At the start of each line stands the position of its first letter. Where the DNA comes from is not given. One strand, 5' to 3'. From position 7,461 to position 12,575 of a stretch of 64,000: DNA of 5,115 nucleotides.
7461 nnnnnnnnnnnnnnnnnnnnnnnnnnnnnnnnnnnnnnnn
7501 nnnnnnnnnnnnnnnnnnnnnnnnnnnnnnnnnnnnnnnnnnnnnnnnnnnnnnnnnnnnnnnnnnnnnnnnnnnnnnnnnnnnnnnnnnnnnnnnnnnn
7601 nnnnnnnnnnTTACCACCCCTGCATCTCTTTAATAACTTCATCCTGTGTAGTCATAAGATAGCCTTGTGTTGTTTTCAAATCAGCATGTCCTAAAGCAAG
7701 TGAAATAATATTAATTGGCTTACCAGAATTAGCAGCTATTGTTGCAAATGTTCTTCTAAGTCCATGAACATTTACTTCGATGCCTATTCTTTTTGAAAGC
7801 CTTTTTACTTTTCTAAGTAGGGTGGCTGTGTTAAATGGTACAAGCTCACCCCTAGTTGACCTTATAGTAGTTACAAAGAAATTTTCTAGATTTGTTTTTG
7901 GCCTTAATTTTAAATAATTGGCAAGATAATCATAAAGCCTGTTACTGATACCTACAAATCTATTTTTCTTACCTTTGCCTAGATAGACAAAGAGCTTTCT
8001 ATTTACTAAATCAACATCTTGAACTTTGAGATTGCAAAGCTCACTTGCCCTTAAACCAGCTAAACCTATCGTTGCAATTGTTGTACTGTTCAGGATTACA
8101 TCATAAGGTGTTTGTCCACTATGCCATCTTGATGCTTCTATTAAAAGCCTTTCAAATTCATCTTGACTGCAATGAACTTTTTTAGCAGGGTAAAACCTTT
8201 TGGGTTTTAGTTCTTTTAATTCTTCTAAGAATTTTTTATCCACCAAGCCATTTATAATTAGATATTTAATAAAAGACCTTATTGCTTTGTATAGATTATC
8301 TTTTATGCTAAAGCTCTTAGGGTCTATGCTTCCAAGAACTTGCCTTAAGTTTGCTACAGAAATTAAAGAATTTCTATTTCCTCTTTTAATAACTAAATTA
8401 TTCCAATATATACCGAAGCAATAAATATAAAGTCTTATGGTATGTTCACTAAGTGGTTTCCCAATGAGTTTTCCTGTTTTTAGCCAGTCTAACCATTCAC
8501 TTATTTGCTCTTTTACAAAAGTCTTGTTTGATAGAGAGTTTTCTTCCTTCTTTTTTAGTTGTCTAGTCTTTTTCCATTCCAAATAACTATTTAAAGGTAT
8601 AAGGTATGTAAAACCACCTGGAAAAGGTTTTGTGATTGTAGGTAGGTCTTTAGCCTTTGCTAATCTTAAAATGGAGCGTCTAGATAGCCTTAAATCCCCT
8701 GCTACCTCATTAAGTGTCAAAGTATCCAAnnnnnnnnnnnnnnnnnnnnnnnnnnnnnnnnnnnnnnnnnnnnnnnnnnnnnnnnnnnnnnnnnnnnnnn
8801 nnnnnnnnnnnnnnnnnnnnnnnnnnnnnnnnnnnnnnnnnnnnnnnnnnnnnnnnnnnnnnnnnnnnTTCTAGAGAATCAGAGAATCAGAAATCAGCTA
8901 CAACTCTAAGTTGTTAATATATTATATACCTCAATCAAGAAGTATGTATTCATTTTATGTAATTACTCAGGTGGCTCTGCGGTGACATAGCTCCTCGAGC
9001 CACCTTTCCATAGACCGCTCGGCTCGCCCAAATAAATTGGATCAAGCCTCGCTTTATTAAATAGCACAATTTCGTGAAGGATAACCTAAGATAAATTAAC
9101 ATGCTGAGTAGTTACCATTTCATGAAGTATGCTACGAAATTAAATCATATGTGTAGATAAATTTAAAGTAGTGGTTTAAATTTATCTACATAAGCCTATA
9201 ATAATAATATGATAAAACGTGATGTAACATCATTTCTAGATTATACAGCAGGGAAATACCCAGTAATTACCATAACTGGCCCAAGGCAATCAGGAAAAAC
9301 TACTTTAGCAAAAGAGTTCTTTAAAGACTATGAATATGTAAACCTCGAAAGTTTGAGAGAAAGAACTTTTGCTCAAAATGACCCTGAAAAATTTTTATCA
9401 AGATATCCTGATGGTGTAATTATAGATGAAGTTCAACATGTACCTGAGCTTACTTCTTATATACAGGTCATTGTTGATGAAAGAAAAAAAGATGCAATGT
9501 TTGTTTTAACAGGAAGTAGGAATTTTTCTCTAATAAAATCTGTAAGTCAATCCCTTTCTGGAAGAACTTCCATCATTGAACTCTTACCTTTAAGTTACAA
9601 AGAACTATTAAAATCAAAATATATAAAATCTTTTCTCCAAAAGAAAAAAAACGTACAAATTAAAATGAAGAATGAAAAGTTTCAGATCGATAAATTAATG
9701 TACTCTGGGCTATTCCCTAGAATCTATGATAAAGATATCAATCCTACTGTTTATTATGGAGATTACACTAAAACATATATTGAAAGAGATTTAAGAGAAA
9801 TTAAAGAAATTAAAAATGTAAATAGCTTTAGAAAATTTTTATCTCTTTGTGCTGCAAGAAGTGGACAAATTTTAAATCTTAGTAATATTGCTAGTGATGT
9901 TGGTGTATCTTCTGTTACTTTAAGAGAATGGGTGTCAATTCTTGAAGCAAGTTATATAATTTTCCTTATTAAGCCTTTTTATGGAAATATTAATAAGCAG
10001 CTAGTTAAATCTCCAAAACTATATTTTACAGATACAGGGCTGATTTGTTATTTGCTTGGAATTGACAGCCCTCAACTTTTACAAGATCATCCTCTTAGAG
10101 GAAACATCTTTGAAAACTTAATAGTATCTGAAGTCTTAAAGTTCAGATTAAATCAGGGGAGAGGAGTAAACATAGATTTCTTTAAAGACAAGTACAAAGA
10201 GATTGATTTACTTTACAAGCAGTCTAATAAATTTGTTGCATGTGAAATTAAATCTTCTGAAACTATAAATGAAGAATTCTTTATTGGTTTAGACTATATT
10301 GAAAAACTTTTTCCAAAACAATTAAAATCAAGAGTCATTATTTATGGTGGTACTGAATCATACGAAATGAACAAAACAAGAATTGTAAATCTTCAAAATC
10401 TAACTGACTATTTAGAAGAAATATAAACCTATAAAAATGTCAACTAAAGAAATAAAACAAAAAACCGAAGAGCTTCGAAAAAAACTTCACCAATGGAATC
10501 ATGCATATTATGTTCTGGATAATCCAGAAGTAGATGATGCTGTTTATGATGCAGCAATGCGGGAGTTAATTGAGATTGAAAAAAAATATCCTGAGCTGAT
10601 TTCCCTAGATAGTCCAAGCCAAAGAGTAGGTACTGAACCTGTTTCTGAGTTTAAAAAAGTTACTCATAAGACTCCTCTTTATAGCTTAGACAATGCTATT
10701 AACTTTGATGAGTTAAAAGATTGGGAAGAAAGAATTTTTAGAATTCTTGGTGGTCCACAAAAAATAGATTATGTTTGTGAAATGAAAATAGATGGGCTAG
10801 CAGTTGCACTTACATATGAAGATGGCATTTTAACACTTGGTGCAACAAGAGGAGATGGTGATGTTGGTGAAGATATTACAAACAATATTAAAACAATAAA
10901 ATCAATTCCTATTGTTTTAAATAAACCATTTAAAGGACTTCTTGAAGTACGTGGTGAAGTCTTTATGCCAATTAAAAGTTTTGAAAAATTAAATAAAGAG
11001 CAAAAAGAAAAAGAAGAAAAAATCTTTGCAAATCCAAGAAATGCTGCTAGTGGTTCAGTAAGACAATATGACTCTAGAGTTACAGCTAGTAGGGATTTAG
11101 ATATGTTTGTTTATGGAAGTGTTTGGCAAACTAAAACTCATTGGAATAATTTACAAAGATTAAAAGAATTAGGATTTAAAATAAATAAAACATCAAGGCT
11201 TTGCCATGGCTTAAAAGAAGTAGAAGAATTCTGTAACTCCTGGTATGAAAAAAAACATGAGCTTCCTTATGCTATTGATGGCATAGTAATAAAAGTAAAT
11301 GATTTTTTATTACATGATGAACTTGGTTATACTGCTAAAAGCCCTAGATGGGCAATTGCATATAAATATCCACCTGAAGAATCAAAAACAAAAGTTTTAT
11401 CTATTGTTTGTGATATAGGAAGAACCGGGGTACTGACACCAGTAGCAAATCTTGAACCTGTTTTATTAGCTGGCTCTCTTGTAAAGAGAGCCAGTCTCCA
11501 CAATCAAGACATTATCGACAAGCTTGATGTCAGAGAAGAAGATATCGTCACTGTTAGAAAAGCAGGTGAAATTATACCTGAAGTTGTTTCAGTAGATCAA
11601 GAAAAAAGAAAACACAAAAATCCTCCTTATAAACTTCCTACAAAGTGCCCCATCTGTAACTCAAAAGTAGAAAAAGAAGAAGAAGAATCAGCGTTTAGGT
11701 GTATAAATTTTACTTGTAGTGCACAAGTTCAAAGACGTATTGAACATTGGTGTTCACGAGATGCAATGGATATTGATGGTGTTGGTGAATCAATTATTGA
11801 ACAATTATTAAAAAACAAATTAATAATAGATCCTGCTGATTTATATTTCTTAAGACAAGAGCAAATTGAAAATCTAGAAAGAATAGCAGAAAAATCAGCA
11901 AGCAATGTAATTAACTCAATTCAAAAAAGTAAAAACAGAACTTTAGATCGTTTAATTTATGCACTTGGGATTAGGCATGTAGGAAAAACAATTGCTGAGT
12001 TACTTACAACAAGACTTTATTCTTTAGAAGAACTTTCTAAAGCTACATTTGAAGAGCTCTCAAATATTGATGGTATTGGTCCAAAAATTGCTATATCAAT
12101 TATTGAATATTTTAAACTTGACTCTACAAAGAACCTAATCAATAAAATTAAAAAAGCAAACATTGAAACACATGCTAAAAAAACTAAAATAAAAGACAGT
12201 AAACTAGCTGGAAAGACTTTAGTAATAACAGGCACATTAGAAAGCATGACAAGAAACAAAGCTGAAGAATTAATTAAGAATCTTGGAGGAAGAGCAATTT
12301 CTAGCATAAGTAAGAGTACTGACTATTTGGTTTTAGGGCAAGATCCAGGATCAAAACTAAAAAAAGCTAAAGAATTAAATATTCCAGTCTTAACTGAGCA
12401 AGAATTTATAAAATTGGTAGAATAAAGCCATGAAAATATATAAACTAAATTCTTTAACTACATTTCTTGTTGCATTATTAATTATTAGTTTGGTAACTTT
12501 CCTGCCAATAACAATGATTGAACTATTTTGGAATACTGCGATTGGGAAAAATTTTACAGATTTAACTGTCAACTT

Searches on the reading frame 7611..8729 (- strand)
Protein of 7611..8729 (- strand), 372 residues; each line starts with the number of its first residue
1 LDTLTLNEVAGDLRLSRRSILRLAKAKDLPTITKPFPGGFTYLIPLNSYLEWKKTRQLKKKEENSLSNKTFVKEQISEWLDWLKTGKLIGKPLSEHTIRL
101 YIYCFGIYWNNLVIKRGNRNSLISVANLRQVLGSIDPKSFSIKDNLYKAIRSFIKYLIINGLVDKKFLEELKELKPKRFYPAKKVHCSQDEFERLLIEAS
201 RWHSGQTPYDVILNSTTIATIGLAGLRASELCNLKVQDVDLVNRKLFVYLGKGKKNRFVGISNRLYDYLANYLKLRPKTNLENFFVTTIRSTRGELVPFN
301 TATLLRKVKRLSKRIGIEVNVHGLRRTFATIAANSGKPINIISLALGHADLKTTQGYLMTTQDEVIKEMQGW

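Call 68: search_protein_families(library=pfam, proteins=[window:7611-8729:-], max_evalue=0.0001)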
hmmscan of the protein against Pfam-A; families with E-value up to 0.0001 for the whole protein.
window:7611-8729:- (372 aa): 1 family
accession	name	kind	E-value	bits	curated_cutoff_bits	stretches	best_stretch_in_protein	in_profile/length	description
PF00589.27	Phage_integrase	-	3.5e-25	89.2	27.1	1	223-360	33-168/172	Phage integrase family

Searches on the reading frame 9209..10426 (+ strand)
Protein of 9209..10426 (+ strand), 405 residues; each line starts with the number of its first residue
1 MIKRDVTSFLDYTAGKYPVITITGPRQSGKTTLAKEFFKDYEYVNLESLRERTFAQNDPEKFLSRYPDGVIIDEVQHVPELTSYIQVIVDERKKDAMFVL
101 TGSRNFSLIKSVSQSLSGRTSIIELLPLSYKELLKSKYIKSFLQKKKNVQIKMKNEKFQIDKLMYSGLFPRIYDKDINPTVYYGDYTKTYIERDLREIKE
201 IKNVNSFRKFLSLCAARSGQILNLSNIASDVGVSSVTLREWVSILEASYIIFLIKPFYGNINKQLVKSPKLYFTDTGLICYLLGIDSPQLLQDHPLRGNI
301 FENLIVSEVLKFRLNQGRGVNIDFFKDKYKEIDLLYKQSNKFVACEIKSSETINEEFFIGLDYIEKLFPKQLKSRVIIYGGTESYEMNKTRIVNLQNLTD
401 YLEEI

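Call 68: search_protein_families(library=pfam, proteins=[window:9209-10426:+], max_evalue=0.0001)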
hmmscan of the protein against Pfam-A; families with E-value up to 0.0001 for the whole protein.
window:9209-10426:+ (405 aa): 3 families
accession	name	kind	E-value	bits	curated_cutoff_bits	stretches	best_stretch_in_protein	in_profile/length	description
PF13635.12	DUF4143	-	1.1e-46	158.9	28.1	1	192-350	1-160/160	Domain of unknown function (DUF4143)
PF13173.12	AAA_14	-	4.8e-30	104.6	27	1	18-134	3-129/129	AAA domain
PF13401.12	AAA_22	-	1.5e-05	25.8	27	0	19-44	7-32/130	AAA domain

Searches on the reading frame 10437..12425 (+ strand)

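Call 68: search_protein_families(library=pfam, proteins=[window:10437-12425:+], max_evalue=0.0001)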
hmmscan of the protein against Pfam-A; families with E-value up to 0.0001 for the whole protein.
window:10437-12425:+ (662 aa): 9 families
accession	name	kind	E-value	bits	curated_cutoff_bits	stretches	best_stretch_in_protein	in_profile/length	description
PF01653.23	DNA_ligase_aden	-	2e-98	329.4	27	1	70-314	2-253/253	NAD-dependent DNA ligase adenylation domain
PF03120.22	DNA_ligase_OB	-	2.9e-31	107.6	32.9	1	317-394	1-78/79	NAD-dependent DNA ligase OB-fold domain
PF12826.13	HHH_2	-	9.6e-22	77.4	27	1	505-568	1-64/64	Helix-hairpin-helix motif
PF00533.33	BRCT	-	1.6e-16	60.7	21.3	1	588-660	4-77/78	BRCA1 C Terminus (BRCT) domain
PF14520.12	HHH_5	-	5.6e-11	43.2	27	1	510-559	5-55/57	Helix-hairpin-helix domain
PF03119.21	DNA_ligase_ZBD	-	4.8e-09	36.4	25.8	1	403-429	1-27/27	NAD-dependent DNA ligase C4 zinc finger domain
PF00633.29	HHH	-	4.8e-07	29.7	24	1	529-558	1-30/30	Helix-hairpin-helix motif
PF12738.14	PTCB-BRCT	-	5.2e-06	26.8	22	1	601-653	8-60/63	twin BRCT domain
PF22745.1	Nlig-Ia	-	5.6e-06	27.4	27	1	12-56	8-52/92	DNA ligase-like, N-terminal NAD+-binding domain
